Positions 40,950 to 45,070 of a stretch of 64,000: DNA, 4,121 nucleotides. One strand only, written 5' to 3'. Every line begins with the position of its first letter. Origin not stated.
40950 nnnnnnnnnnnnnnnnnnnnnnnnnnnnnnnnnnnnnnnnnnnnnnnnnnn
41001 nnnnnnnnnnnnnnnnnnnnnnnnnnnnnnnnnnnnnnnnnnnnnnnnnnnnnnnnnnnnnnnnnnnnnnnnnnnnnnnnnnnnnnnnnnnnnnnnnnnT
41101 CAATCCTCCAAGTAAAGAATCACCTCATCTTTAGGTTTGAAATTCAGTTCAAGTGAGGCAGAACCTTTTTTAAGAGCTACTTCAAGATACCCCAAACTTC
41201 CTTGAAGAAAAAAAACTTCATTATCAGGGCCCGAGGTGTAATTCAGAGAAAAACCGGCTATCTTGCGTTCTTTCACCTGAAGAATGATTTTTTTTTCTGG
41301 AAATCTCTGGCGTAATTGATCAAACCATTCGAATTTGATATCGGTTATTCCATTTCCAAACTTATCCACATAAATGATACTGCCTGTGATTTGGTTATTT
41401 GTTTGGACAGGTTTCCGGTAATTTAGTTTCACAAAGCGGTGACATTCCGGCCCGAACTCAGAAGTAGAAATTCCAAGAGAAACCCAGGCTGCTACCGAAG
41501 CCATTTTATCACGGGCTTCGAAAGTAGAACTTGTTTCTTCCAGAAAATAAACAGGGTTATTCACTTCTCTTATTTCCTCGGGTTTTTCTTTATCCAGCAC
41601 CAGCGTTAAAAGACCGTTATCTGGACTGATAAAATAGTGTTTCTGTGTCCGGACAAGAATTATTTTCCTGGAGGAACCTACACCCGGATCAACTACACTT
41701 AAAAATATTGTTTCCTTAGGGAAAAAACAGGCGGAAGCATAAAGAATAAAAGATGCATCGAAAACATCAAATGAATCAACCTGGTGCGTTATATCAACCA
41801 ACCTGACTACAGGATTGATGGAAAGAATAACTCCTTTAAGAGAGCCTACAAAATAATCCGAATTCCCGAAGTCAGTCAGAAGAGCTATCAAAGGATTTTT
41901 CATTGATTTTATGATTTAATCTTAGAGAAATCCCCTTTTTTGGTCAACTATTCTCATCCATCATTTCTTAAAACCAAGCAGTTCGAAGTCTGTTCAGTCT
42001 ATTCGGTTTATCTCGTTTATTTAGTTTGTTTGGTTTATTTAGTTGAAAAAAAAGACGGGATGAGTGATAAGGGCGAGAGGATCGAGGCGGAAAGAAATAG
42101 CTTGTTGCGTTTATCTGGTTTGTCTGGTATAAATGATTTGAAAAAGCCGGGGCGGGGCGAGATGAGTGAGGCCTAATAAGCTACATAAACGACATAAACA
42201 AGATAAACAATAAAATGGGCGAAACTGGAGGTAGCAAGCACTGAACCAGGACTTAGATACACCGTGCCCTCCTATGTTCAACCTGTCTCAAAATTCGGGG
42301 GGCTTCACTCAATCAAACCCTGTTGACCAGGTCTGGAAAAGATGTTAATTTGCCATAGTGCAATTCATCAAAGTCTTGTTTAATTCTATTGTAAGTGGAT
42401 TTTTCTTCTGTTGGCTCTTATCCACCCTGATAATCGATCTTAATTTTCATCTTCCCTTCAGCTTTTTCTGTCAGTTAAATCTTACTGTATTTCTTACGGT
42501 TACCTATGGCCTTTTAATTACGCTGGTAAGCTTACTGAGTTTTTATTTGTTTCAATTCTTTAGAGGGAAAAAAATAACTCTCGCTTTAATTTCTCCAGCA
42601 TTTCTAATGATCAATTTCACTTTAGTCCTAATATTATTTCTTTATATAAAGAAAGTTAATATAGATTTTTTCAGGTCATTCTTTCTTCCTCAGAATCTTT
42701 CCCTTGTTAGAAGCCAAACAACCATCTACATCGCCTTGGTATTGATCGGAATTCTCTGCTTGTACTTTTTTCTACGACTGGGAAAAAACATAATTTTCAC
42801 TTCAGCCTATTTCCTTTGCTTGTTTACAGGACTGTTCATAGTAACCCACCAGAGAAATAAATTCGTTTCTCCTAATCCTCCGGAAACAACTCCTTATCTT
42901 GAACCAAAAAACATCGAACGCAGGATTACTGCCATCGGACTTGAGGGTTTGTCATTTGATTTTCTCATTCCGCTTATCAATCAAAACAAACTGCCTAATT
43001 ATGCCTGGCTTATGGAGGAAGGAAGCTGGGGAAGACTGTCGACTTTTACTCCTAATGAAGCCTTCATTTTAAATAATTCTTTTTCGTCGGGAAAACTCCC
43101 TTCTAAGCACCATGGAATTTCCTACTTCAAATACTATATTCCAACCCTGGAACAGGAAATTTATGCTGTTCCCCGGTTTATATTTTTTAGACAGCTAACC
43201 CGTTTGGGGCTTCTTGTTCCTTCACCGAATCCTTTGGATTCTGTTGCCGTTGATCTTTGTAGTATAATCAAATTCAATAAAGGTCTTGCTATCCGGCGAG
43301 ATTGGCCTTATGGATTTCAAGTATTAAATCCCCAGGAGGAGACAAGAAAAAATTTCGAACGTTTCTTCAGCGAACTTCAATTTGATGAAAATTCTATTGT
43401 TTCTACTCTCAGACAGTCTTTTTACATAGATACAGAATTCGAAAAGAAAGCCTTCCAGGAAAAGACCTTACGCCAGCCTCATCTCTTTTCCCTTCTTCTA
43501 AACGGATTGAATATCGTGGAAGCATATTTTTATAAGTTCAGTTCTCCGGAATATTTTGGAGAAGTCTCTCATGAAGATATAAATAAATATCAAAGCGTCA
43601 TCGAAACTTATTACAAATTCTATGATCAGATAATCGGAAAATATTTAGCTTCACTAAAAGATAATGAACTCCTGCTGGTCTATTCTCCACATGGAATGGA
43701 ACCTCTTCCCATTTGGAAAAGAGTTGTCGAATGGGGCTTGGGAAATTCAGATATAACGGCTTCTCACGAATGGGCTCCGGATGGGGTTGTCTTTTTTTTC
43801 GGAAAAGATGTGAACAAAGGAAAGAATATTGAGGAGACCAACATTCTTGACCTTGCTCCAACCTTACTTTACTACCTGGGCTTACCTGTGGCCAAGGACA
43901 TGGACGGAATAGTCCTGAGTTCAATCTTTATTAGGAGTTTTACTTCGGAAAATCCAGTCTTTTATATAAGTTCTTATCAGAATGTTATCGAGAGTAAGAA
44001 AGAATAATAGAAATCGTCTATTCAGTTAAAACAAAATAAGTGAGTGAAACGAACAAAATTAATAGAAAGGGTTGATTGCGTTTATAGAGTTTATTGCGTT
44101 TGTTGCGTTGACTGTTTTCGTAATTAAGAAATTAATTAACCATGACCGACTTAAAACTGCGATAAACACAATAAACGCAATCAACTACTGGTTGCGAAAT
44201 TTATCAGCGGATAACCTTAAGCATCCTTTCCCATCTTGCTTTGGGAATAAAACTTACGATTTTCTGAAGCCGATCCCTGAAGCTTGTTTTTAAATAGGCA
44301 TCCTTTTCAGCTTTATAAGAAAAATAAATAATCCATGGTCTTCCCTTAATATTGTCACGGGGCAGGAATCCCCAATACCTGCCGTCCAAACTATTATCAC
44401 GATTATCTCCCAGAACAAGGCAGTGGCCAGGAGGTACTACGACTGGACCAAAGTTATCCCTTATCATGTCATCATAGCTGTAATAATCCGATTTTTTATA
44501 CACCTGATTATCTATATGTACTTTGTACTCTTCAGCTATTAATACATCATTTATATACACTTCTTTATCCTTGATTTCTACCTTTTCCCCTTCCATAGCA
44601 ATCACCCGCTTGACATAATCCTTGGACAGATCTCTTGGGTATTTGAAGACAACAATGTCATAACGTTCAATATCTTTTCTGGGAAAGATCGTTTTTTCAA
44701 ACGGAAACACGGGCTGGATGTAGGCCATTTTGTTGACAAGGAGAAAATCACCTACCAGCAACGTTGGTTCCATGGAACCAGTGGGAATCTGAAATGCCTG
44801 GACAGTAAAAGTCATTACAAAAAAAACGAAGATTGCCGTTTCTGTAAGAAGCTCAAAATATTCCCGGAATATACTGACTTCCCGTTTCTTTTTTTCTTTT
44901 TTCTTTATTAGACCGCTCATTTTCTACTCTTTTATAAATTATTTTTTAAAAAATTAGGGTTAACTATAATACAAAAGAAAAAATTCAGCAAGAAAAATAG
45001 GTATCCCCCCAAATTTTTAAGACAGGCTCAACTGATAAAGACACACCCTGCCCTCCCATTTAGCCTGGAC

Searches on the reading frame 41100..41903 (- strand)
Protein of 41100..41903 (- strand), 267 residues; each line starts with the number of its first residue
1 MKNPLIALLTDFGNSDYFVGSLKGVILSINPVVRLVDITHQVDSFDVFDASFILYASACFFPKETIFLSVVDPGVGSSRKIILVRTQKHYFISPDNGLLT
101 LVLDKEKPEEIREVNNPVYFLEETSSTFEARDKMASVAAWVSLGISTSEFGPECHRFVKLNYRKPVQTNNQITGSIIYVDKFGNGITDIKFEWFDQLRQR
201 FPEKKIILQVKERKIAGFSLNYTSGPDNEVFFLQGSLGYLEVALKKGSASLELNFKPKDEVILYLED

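Call 16: search_protein_families(library=pfam, proteins=[window:41100-41903:-])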
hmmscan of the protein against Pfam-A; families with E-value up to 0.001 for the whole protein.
window:41100-41903:- (267 aa): 2 families
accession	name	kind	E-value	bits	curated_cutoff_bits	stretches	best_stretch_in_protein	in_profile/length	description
PF01887.21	SAM_HAT_N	-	1.7e-51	174.2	26.3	1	6-151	1-145/145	SAM hydroxide adenosyltransferase N-terminal domain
PF20257.3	SAM_HAT_C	-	4.2e-17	62.7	25.5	1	174-261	1-83/84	SAM hydroxide adenosyltransferase C-terminal domain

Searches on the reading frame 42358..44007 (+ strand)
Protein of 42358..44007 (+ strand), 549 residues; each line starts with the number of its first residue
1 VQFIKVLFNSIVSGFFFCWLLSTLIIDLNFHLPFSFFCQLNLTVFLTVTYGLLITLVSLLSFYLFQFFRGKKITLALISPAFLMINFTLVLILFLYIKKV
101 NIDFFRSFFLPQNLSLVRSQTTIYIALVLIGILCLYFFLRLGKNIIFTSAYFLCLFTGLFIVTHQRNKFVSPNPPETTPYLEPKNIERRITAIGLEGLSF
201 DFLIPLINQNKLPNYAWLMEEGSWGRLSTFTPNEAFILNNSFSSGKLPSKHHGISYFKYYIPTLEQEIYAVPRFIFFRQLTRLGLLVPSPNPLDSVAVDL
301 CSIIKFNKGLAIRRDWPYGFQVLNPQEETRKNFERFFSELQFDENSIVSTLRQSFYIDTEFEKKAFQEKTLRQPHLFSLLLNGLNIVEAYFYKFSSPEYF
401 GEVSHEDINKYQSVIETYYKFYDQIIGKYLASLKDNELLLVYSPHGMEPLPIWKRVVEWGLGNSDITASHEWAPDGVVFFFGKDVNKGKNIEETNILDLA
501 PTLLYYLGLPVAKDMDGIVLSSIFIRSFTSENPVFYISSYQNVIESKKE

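Call 16: search_protein_families(library=pfam, proteins=[window:42358-44007:+])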
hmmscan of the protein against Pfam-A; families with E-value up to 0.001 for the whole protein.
window:42358-44007:+ (549 aa): 1 family
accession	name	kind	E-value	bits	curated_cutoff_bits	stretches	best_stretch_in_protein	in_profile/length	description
PF01663.27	Phosphodiest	-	6.5e-11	42.8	23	2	357-459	149-232/342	Type I phosphodiesterase / nucleotide pyrophosphatase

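Call 83: find_homologous_proteins(query=window:42358-44007:+, max_evalue=1e-50)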
Query window:42358-44007:+ (549 aa): 304 proteins with E <= 1e-50 among 8000 candidates; the best 120 are listed.
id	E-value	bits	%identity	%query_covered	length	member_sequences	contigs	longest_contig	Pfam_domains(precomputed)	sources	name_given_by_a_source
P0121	0.0e+0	1054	100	85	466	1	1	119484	PF01663.28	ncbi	-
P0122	1.8e-267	907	78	91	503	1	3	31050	PF01663.28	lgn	-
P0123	6.1e-198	677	55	100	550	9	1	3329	PF01663.28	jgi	-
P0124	7.8e-189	647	56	99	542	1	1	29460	PF01663.28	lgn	-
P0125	5.7e-186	638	55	99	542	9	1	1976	PF01663.28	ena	-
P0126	1.2e-184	633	54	100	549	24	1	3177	PF01663.28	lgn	-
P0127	1.6e-182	626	54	100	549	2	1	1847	PF01663.28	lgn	-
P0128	1.0e-179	617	52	100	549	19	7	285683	PF01663.28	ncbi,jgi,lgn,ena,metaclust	metaclust:status=active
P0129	4.0e-179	615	55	94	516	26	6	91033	PF01663.28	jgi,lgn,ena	-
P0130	3.9e-178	612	52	99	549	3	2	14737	PF01663.28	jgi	jgi:hypothetical protein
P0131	1.8e-177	610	51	99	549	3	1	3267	PF01663.28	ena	-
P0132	2.3e-177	609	53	100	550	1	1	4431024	PF01663.28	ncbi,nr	ncbi:MAG: hypothetical protein JSV96_05745 [Candidatus Aminicenantes bacterium]|nr:MAG: hypothetical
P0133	2.5e-177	609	51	100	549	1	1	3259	PF01663.28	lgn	-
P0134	1.9e-176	606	51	93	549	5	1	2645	PF01663.28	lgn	-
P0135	4.4e-175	602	54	91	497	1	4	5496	PF01663.28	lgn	-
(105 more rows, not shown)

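Call 84: find_encoding_contigs(protein=P0122, flank=10000, max_places=2)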
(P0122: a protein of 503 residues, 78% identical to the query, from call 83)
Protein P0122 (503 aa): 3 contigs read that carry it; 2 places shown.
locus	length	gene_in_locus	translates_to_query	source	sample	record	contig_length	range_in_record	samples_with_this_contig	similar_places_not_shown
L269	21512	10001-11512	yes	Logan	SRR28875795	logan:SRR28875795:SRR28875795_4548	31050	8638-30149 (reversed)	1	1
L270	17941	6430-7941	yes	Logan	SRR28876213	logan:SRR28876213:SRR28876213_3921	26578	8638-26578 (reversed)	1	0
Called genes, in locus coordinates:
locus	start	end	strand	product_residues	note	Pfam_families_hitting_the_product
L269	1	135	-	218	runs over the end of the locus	PF09976:TPR_21, PF25058:ARM_TT21 (faint), PF12895:ANAPC3 (faint), PF13424:TPR_12 (faint), PF00515:TPR_1 (faint), PF07719:TPR_2 (faint), PF13174:TPR_6 (faint), PF13432:TPR_16 (weak), +4 more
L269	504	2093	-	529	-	PF00924:MS_channel_2nd, PF21082:MS_channel_3rd, PF00027:cNMP_binding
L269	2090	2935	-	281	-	PF23023:Anti-Pycsar_Apyc1 (weak), PF00753:Lactamase_B (weak), PF12706:Lactamase_B_2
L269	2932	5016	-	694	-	PF05226:CHASE2, PF00211:Guanylate_cyc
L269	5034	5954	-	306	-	PF01435:Peptidase_M48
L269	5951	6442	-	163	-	PF06347:SH3_4 (weak), PF08239:SH3_3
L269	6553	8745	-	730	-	PF23139:OB_YrrC, PF14520:HHH_5 (weak), PF14490:HHH_RecD2, PF01443:Viral_helicase1 (faint), PF13245:AAA_19, PF13604:AAA_30, PF18335:SH3_13, PF13538:UvrD_C_2, +1 more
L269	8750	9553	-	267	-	PF01887:SAM_HAT_N, PF20257:SAM_HAT_C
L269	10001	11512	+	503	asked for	PF01663:Phosphodiest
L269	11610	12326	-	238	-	PF10502:Peptidase_S26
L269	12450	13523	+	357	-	PF01926:MMR_HSR1, PF06071:YchF-GTPase_C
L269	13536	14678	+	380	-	PF01702:TGT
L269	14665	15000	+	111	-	PF02699:YajC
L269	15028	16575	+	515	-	PF21760:SecD_1st, PF22599:SecDF_P1_head, PF02355:SecD_SecF_C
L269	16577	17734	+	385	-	PF07549:Sec_GG (weak), PF02355:SecD_SecF_C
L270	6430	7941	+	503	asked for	PF01663:Phosphodiest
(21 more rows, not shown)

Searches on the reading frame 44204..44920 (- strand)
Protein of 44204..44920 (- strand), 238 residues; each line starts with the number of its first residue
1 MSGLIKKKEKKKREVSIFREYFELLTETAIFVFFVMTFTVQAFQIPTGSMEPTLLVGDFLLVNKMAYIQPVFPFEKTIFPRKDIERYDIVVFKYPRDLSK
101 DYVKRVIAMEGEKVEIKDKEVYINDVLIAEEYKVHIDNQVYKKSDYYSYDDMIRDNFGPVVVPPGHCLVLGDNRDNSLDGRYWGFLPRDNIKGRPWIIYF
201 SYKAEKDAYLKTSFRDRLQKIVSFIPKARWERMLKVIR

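Call 16: search_protein_families(library=pfam, proteins=[window:44204-44920:-])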
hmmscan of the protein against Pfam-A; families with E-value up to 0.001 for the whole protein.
window:44204-44920:- (238 aa): 1 family
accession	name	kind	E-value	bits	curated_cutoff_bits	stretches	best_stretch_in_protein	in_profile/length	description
PF10502.14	Peptidase_S26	-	1.2e-47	162.4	22.9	1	19-199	2-167/168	Signal peptidase, peptidase S26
